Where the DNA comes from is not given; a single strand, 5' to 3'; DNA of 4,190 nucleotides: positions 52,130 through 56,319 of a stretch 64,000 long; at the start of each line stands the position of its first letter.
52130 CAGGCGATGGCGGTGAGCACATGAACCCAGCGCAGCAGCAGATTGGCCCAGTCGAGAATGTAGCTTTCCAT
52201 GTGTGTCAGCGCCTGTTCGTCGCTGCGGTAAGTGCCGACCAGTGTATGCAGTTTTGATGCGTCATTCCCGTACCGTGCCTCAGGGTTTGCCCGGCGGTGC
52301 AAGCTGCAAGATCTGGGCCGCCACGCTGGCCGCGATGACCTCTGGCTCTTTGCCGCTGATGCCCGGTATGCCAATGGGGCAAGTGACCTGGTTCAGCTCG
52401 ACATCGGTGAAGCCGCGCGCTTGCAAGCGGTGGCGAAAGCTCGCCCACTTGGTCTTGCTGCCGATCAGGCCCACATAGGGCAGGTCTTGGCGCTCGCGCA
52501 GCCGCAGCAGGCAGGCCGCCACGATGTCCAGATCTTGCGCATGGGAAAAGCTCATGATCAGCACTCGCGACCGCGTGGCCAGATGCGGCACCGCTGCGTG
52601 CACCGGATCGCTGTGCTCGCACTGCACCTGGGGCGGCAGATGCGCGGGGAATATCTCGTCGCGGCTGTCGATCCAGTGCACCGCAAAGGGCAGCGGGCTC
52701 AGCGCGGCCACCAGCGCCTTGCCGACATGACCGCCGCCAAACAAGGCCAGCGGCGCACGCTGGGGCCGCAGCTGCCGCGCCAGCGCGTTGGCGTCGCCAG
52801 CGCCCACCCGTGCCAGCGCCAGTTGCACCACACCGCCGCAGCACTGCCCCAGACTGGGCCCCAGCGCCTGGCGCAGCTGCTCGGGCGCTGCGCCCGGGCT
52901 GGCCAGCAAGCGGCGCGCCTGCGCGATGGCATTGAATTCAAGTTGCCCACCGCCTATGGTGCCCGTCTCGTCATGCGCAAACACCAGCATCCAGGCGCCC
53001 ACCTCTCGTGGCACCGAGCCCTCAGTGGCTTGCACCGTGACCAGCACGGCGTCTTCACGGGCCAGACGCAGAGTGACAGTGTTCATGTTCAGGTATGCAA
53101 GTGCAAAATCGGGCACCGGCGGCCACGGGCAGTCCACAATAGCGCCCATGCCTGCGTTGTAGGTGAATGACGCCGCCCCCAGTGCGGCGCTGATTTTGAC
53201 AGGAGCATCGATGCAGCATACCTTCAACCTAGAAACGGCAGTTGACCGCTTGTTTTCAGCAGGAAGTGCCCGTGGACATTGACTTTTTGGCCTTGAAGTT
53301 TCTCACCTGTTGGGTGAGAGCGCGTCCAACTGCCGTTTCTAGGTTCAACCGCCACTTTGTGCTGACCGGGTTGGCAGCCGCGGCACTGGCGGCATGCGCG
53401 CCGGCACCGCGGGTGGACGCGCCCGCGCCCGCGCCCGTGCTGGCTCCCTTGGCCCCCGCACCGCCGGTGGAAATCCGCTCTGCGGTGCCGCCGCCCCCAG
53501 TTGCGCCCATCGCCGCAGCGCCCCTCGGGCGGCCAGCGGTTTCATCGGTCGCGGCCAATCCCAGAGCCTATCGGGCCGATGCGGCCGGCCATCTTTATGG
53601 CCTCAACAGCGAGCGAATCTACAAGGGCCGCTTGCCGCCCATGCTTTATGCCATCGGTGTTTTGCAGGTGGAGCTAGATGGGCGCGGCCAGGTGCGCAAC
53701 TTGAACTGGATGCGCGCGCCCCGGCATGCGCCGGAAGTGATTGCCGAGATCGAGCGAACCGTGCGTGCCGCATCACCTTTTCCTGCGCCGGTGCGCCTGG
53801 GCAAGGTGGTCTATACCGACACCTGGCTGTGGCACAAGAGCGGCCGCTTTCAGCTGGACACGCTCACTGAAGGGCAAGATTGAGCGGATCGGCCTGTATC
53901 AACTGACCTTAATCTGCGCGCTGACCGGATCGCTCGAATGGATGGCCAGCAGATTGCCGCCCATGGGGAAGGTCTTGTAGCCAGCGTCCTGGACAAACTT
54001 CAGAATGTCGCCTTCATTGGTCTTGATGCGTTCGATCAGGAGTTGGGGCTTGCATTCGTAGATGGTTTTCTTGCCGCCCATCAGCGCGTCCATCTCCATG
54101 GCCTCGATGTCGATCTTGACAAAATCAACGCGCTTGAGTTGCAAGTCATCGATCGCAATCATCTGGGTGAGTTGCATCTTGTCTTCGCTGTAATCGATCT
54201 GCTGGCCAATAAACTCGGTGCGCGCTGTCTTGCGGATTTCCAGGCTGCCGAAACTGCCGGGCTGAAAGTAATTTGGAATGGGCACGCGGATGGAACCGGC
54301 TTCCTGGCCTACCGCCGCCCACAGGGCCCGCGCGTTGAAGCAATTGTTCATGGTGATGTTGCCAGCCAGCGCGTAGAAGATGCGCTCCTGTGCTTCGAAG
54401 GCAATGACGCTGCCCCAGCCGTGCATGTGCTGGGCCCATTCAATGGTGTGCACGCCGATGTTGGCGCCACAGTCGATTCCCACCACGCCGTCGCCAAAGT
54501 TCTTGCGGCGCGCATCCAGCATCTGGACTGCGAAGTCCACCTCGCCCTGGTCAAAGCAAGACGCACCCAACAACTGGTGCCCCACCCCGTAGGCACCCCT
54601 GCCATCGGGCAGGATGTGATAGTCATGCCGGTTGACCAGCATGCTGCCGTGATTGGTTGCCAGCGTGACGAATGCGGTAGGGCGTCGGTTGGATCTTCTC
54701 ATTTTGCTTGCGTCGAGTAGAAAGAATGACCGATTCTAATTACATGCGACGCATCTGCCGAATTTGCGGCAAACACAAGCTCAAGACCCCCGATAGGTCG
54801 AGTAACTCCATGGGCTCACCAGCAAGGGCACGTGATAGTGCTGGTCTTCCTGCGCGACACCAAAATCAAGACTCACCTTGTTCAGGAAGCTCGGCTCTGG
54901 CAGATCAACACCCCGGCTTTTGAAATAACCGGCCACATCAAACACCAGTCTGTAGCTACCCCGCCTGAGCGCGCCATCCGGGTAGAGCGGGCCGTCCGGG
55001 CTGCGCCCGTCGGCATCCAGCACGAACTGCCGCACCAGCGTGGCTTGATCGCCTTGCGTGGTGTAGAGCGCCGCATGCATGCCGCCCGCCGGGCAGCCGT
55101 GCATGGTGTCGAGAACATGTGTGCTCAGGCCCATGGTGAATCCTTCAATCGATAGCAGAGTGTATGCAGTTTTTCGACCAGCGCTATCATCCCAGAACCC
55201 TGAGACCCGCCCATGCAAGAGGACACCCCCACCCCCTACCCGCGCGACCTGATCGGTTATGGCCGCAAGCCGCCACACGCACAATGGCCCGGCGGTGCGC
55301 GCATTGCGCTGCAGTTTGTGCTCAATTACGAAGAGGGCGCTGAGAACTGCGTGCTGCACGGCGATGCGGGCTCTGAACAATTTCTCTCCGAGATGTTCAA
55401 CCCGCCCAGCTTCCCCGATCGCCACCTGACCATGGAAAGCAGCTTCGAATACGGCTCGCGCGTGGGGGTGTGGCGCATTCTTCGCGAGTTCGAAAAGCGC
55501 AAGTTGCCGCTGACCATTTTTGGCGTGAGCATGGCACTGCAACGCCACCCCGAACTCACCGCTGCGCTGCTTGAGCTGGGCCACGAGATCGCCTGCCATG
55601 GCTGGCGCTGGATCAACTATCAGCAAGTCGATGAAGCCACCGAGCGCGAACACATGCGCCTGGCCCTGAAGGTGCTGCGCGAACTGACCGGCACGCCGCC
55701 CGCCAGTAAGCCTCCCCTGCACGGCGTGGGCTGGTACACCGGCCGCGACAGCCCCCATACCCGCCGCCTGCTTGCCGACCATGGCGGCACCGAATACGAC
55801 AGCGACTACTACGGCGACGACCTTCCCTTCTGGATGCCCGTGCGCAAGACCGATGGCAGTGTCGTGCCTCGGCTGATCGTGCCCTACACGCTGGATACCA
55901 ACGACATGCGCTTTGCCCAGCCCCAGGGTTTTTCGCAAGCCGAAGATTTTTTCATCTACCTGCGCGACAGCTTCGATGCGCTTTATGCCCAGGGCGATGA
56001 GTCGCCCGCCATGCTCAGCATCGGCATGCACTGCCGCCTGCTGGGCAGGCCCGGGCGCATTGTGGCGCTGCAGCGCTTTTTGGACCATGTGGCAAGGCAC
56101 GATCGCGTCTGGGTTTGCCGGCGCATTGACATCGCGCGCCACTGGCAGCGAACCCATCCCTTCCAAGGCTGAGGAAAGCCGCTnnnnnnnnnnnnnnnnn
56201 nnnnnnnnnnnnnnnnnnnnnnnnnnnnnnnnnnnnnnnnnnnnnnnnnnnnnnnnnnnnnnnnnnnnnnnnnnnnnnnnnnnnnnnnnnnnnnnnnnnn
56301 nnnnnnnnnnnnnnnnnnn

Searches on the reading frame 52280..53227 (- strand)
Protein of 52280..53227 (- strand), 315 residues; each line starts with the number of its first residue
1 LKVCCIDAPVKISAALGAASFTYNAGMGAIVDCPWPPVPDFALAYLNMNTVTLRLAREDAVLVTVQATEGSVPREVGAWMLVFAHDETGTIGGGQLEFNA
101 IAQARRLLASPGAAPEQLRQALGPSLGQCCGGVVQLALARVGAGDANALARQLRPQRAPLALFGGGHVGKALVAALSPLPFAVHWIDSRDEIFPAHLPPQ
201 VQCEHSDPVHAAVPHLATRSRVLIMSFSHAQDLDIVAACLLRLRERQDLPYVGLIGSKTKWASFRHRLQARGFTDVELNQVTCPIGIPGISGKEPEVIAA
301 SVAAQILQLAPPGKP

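Call 20: search_protein_families(library=ncbifam, proteins=[window:52280-53227:-], max_evalue=0.00001)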
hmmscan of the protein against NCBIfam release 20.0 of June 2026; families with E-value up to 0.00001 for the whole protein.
window:52280-53227:- (315 aa): 2 families
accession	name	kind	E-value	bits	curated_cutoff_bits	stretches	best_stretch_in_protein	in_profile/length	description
TIGR02964.1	xanthine_xdhC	equivalog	1.9e-85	286.4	161.6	1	61-307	1-246/246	xanthine dehydrogenase accessory protein XdhC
NF045664.1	XdhC_rel_AOR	equivalog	1.3e-36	126.6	350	2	156-308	193-342/346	XdhC family aldehyde oxidoreductase maturation factor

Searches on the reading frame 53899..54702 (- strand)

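Call 20: search_protein_families(library=ncbifam, proteins=[window:53899-54702:-], max_evalue=0.00001)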
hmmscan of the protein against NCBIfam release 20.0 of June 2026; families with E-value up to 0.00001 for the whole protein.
window:53899-54702:- (267 aa): 1 family
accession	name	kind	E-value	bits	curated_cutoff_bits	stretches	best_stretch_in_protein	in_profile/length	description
TIGR01444.1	fkbM_fam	subfamily_domain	5e-21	75.6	37.7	1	76-224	3-141/143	FkbM family methyltransferase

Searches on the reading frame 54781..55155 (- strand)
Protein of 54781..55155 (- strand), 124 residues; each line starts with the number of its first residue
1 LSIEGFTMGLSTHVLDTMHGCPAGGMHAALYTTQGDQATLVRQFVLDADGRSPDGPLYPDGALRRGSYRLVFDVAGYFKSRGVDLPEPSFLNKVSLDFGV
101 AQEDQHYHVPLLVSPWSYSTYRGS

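Call 20: search_protein_families(library=ncbifam, proteins=[window:54781-55155:-], max_evalue=0.00001)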
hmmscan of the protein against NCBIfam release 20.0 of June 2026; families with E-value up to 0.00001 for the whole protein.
window:54781-55155:- (124 aa): 2 families
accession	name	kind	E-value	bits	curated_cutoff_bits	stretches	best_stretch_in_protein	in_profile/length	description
TIGR02962.1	hdxy_isourate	equivalog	1.3e-33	115.7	87.45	1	9-124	3-113/113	hydroxyisourate hydrolase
NF011610.0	PRK15036.1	equivalog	6.7e-19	68.3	217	1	10-124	29-137/137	hydroxyisourate hydrolase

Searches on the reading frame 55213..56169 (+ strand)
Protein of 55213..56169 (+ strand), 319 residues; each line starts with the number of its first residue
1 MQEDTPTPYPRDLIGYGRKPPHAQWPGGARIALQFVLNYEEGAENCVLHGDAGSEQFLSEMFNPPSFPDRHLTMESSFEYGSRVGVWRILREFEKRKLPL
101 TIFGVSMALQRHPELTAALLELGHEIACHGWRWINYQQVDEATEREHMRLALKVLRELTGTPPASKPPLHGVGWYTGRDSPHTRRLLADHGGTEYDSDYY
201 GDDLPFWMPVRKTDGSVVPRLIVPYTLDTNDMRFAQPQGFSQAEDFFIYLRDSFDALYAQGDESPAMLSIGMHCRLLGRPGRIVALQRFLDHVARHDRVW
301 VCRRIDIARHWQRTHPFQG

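Call 3: search_protein_families(library=pfam, proteins=[window:55213-56169:+])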
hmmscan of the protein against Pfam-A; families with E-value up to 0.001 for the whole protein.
window:55213-56169:+ (319 aa): 1 family
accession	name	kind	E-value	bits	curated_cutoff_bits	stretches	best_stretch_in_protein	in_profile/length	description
PF01522.26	Polysacc_deac_1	-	1.9e-11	44.4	23.1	1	77-163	12-98/124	Polysaccharide deacetylase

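Call 4: search_protein_families(library=ncbifam, proteins=[window:55213-56169:+])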
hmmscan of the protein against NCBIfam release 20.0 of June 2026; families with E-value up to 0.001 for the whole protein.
window:55213-56169:+ (319 aa): 4 families
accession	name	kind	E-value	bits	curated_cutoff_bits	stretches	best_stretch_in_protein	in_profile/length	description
TIGR03212.1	uraD_N-term-dom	equivalog_domain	7.5e-145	481.5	424.6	1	9-316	1-296/297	allantoinase PuuE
TIGR03006.1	pepcterm_polyde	equivalog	3e-08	33.1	276.2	1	86-162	36-112/272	XrtA system polysaccharide deacetylase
TIGR02764.1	spore_ybaN_pdaB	equivalog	4.5e-07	29.8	237.4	1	87-163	22-98/191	polysaccharide deacetylase family sporulation protein PdaB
NF045821.1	PgAcgDacpgdA1_Bac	equivalog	0.00059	18.8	400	1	88-164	105-181/282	peptidoglycan-N-acetylglucosamine deacetylase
